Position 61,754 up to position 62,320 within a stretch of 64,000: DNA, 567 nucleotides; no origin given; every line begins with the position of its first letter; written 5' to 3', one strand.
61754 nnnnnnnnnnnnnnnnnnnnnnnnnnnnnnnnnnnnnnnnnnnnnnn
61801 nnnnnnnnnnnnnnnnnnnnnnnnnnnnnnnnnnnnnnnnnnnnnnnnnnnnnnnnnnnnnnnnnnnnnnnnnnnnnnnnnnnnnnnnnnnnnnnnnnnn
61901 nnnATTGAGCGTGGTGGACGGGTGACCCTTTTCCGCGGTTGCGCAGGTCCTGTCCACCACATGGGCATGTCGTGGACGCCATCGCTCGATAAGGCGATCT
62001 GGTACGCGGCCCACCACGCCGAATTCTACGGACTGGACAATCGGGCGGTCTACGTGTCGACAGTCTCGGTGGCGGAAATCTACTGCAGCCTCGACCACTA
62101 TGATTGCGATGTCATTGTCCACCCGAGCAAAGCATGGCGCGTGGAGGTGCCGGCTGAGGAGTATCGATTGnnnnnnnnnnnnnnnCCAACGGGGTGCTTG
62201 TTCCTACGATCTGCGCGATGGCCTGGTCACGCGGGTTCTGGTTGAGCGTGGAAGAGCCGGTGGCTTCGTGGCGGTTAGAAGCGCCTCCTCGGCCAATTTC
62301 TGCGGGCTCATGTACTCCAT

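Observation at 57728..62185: Gabija-like OLD nuclease plus UvrD helicase operon with a translationally coupled third gene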

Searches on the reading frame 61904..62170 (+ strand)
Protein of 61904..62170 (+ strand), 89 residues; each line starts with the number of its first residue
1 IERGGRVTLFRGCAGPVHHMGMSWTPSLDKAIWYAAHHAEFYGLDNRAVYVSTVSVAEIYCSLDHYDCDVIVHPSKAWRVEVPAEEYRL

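Call 57: search_solved_structures(query=A3, max_evalue=10, show_alignments=3)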
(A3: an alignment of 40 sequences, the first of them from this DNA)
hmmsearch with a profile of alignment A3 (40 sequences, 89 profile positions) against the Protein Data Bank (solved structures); distinct sequences matched with E-value up to 10: 0.

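Call 64: predict_structure(alignment_id=A3)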
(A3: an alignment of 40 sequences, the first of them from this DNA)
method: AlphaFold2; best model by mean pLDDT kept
length: 89 residues; sequences in the alignment: 40
mean_pLDDT: 91.1   pTM: 0.83
mean pLDDT of the five models: 91.1, 90.4, 89.9, 89.4, 89.4
residues with pLDDT >= 90: 71; 70-90: 11; 50-70: 7; < 50: 0
segments of 3 or more residues with pLDDT < 50: none
pLDDT, mean of each block of 10 residues (from residue 1): 85 84 95 95 94 95 83 96 93
secondary structure, 60 per line:
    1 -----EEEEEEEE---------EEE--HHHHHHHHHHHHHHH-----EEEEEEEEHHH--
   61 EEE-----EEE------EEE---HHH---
elements in order: E6-13 E23-25 H28-42 E48-55 E61-63 E69-71 E78-80

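Call 67: fold_search(model_id=the predicted structure, library=pdb)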
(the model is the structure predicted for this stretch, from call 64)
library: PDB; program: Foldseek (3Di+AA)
matches with E <= 10: 62; with E <= 0.001: 0
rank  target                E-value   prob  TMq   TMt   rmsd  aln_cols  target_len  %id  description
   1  6wom_A                1.3e+00  0.12  0.35  0.09  10.2        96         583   14  Crystal structure of Aspartyl-tRNA ligase from Elizabethkingia sp. (released 2020-05-13)
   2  9iba                  1.4e+00  0.28  0.45  0.29   8.5       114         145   12  Crystal structure of Arr-2 in complex with Rifampicin (released 2025-12-17)
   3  4joi_A                1.5e+00  0.14  0.37  0.26  10.0        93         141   11  Crystal structure of the human telomeric Stn1-Ten1 complex (released 2013-05-29)
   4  6yhl_A                1.7e+00  0.35  0.50  0.08   7.5       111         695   14  Crystal structure of CNFy from Yersinia pseudotuberculosis - N-terminal fragment comprising residues 1-704 (released 2020-12-30)
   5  5vgj_G                1.8e+00  0.04  0.27  0.21  16.7        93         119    5  Crystal Structure of the Human Fab VRC38.01, an HIV-1 V1V2-Directed Neutralizing Antibody Isolated from Donor N90, bou (released 2017-05-31)
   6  9l6s_A                2.2e+00  0.07  0.30  0.07  13.1       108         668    8  double-mutant (K217A & K218A) Vitamin K-dependent gamma-carboxylase in complex with coagulation factors X and vitamin  (released 2025-10-08)
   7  4eyy_Q                2.5e+00  0.08  0.32  0.17  10.7        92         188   11  Crystal Structure of the IcmR-IcmQ complex from Legionella pneumophila (released 2013-05-22)
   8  9l21_A                2.5e+00  0.07  0.30  0.07  13.2       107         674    8  cryo-EM structure of Vitamin K-dependent gamma-carboxylase complexed with factor IX (released 2025-10-22)
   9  9ug6_A                2.6e+00  0.01  0.18  0.05  16.5       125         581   12  Crystal structure of HA3 from Clostridium botulinum type B with alpha2,6-sialyllactose (released 2025-11-05)
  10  9qcn_A                2.8e+00  0.03  0.23  0.05  17.4       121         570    9  HA70 complex from Clostridium botulinum Serotype B1 (released 2025-09-10)
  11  1ksr_MODEL_1_A        2.8e+00  0.02  0.16  0.15  14.4        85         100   12  THE REPEATING SEGMENTS OF THE F-ACTIN CROSS-LINKING GELATION FACTOR (ABP-120) HAVE AN IMMUNOGLOBULIN FOLD, NMR (released 1997-08-20)
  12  9bvq_A                3.1e+00  0.09  0.30  0.06   6.0        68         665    9  Vitamin K-dependent gamma-carboxylase with TMG2 propeptide and glutamate-rich region (released 2025-01-22)
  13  9ug6_C                3.3e+00  0.03  0.25  0.05  16.9       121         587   10  Crystal structure of HA3 from Clostridium botulinum type B with alpha2,6-sialyllactose (released 2025-11-05)
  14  9mqb_A                3.5e+00  0.06  0.30  0.06  13.2       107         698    8  Vitamin K-dependent gamma-carboxylase with Osteocalcin (mutant) and vitamin K hydroquinone and calcium (released 2025-10-08)
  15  8hi1_E                3.5e+00  0.01  0.17  0.17  13.1       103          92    8  Streptococcus thermophilus Cas1-Cas2- prespacer ternary complex (released 2023-09-13)
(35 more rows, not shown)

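Call 71: find_homologous_proteins(query=A3, max_evalue=0.1)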
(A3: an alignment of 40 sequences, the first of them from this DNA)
Query A3 (40 sequences) (89 aa, profile of the alignment): 252 proteins with E <= 0.1 among 453 candidates; the best 120 are listed.
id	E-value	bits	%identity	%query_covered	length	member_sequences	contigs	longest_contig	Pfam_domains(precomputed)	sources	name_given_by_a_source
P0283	4.4e-32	127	34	91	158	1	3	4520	-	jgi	jgi:hypothetical protein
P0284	2.3e-29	119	29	97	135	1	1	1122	-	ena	-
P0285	3.5e-29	118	39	65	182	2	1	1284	-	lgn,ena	-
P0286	7.0e-29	117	32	97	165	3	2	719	-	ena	-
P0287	3.6e-28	115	35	74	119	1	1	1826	-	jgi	-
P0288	3.7e-28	115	34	92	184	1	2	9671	-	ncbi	-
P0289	3.8e-28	115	34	85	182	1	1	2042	-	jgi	jgi:hypothetical protein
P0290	5.2e-28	114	36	63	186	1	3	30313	-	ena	-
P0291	5.4e-28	114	35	84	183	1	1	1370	-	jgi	-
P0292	6.6e-28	114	35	64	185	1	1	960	-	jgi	jgi:hypothetical protein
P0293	7.0e-28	114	32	91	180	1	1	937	-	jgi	jgi:hypothetical protein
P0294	7.8e-28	114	39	65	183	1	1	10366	-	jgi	jgi:hypothetical protein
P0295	8.2e-28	114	34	93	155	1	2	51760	-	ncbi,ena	-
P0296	8.2e-28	114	31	73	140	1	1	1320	-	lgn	-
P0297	1.3e-27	113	33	76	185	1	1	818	-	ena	-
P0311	6.4e-26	108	31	70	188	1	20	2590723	-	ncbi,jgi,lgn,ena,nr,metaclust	ncbi:MAG TPA: hypothetical protein DDW94_09655 [Deltaproteobacteria bacterium]|nr:MAG: hypothetical 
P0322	1.9e-25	106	37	81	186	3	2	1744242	-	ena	-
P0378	4.6e-22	95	27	67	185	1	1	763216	-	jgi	jgi:hypothetical protein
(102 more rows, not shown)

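Call 72: find_encoding_contigs(protein=P0311, flank=6000, max_places=3)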
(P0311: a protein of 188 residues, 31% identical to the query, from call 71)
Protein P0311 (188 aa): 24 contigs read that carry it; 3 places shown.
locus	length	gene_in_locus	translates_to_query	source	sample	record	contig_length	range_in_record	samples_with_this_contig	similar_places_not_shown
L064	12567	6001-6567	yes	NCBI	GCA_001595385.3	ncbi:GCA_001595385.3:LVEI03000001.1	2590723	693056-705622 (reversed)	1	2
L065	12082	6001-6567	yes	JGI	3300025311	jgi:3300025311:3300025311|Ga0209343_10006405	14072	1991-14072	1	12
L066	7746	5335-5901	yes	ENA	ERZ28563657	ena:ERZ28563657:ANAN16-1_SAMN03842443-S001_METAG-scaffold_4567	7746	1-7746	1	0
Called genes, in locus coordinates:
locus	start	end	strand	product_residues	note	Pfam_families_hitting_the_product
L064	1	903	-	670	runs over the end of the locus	PF02563:Poly_export, PF10531:SLBB (weak), PF22461:SLBB_2, PF10531:SLBB, PF22461:SLBB_2 (weak)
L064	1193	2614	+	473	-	PF05170:AsmA, PF05359:DUF748, PF13116:YhdP (weak), PF05170:AsmA (weak)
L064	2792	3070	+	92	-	PF12844:HTH_19 (faint), PF13560:HTH_31 (weak), PF01381:HTH_3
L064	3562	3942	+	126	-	-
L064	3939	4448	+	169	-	-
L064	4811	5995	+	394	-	PF14659:Phage_int_SAM_3 (weak), PF22022:Phage_int_M (weak), PF00589:Phage_integrase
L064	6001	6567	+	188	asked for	-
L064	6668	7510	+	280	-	-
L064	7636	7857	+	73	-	-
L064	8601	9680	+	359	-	PF13481:AAA_25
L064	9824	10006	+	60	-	-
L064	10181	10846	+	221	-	-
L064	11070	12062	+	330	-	PF13565:HTH_32 (faint), PF13936:HTH_38, PF00665:rve (weak)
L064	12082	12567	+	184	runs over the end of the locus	-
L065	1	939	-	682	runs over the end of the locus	PF02563:Poly_export, PF10531:SLBB (weak), PF22461:SLBB_2, PF10531:SLBB, PF22461:SLBB_2 (weak)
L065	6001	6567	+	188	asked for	-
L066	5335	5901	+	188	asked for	-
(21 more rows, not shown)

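Call 73: find_encoding_contigs(protein=P0322, flank=6000, max_places=2)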
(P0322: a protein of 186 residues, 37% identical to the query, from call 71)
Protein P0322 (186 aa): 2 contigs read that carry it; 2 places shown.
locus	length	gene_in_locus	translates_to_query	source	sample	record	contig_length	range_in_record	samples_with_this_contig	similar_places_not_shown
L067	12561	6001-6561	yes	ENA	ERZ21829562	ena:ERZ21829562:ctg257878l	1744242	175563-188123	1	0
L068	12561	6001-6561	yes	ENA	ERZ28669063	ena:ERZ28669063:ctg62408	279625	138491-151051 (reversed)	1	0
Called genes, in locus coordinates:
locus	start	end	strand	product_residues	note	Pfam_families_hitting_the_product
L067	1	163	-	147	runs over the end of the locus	PF03328:HpcH_HpaI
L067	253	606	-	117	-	-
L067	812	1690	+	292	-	PF05721:PhyH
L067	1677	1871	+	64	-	-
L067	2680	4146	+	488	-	PF22483:Mu-transpos_C_2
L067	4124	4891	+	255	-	PF01695:IstB_IS21, PF00004:AAA (weak)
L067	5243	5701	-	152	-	-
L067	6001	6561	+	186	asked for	-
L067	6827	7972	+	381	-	PF00589:Phage_integrase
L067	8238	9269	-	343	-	PF02805:Ada_Zn_binding, PF12833:HTH_18, PF02870:Methyltransf_1N (weak), PF01035:DNA_binding_1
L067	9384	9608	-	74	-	-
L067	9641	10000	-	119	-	-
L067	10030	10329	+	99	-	-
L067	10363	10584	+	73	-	PF13525:YfiO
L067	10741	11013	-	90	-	PF01527:HTH_Tnp_1, PF13384:HTH_23 (weak), PF13551:HTH_29 (weak)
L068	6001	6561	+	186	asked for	-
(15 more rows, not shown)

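Call 74: find_encoding_contigs(protein=P0378, flank=6000, max_places=2)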
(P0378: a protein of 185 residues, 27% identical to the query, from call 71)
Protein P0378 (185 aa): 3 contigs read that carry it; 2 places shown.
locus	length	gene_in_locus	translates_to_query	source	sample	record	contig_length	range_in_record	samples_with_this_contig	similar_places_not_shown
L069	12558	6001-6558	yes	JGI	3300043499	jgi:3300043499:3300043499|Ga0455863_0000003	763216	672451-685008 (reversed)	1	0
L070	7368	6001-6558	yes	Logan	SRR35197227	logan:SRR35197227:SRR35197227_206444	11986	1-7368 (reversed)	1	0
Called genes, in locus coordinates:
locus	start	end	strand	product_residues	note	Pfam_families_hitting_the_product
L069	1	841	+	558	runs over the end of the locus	PF03354:TerL_ATPase, PF20441:TerL_nuclease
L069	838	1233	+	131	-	-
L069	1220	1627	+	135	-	-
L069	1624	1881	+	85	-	-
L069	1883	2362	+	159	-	-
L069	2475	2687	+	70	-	-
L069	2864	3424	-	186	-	-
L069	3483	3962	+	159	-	-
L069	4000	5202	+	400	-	-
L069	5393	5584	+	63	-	-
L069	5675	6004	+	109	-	-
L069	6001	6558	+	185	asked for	-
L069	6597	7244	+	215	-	PF13365:Trypsin_2 (weak)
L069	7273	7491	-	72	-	-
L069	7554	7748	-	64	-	-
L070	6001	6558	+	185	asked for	-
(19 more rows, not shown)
